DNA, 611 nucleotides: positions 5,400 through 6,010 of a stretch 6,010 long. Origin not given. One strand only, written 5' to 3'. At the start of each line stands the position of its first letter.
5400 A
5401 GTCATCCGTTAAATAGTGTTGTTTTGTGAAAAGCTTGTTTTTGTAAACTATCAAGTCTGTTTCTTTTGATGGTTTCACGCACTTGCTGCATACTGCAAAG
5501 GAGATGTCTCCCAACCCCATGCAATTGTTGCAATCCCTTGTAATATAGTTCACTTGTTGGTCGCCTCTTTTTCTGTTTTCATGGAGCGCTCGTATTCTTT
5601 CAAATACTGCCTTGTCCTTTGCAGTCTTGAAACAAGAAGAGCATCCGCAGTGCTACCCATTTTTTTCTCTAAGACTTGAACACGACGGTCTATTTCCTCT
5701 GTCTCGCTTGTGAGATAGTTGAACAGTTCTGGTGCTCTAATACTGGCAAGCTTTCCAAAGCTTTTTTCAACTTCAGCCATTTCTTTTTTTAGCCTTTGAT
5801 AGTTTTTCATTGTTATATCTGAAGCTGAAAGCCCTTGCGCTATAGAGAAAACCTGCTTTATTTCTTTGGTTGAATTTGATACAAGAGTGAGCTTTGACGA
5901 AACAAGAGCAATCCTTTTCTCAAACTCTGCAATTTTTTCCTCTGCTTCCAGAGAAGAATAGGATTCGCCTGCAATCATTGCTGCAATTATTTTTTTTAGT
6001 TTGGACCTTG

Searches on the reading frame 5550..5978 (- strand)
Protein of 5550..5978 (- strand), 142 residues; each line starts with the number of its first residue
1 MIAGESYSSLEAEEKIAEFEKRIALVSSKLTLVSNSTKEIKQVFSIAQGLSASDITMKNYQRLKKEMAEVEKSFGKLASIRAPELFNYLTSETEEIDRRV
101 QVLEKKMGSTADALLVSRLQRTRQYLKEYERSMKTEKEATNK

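Call 5: search_protein_families(library=pfam, proteins=[window:5550-5978:-], max_evalue=1)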
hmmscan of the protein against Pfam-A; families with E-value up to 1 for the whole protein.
window:5550-5978:- (142 aa): 8 families
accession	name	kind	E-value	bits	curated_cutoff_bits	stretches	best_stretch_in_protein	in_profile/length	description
PF25500.1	DUF7913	-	0.013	16.1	27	1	25-110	16-105/120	Domain of unknown function (DUF7913)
PF08656.15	DASH_Dad3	-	0.013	15.9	23.1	1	57-108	9-52/76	DASH complex subunit Dad3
PF07928.17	Vps54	-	0.09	13.6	27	1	21-80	70-129/133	Vps54-like protein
PF12464.13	Mac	-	0.27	11.9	22.1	0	112-139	13-40/53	Maltose acetyltransferase hexapeptide capping motif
PF07303.18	Occludin_ELL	-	0.3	12.3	31.2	0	58-79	22-43/101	Occludin homology domain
PF14523.12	Syntaxin_2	-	0.31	11.5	26.5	1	31-78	48-94/134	Syntaxin-like protein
PF01544.23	CorA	-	0.32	10.7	27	1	84-140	118-174/292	CorA-like Mg2+ transporter protein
PF05377.16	FlaC_arch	-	0.48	11.3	27.8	0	15-42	1-28/55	Flagella accessory protein C (FlaC)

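Call 6: search_protein_families(library=ncbifam, proteins=[window:5550-5978:-], max_evalue=1)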
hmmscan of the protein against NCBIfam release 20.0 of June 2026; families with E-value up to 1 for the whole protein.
window:5550-5978:- (142 aa): 5 families
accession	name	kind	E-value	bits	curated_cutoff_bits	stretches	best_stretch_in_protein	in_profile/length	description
NF004428.0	PRK05771.2-1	equivalog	0.02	13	766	1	11-133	112-230/680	V-type ATP synthase subunit I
NF041731.2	transpos_ISH6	equivalog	0.035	12.9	240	1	64-138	277-353/414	ISH6 family transposase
NF011446.0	PRK14869.2-2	equivalog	0.042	12.3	601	1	7-55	271-319/576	putative manganese-dependent inorganic diphosphatase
NF005752.0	PRK07576.1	subfamily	0.15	11.3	321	1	10-78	23-88/271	SDR family oxidoreductase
NF052612.1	sll0565_fam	equivalog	0.94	9.9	50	0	11-86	2-76/106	sll0565 family protein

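Call 11: search_protein_families(library=phrogs, proteins=[window:5550-5978:-], max_evalue=1)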
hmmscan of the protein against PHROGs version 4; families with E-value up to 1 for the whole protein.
window:5550-5978:- (142 aa): 10 families
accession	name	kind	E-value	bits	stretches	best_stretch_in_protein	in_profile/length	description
phrog_26797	-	unknown function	0.013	16.3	1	87-117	31-61/117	-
phrog_30110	-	unknown function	0.058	14.6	1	72-136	8-67/96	-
phrog_16223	-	unknown function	0.061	14.4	1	56-125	34-103/106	-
phrog_28662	-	unknown function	0.068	14.3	1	46-90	11-55/72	-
phrog_9814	-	unknown function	0.14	13.2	1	48-73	29-54/68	-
phrog_37369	-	unknown function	0.14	12.7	1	41-79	10-48/190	-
phrog_15002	-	unknown function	0.23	12.5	0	42-74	77-110/183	-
phrog_3385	-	unknown function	0.25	12.4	0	14-73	4-54/69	-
phrog_30686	-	unknown function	0.37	12.5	0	12-70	45-101/109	-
phrog_1193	-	other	0.47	11.5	0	11-41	10-40/76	hemolysin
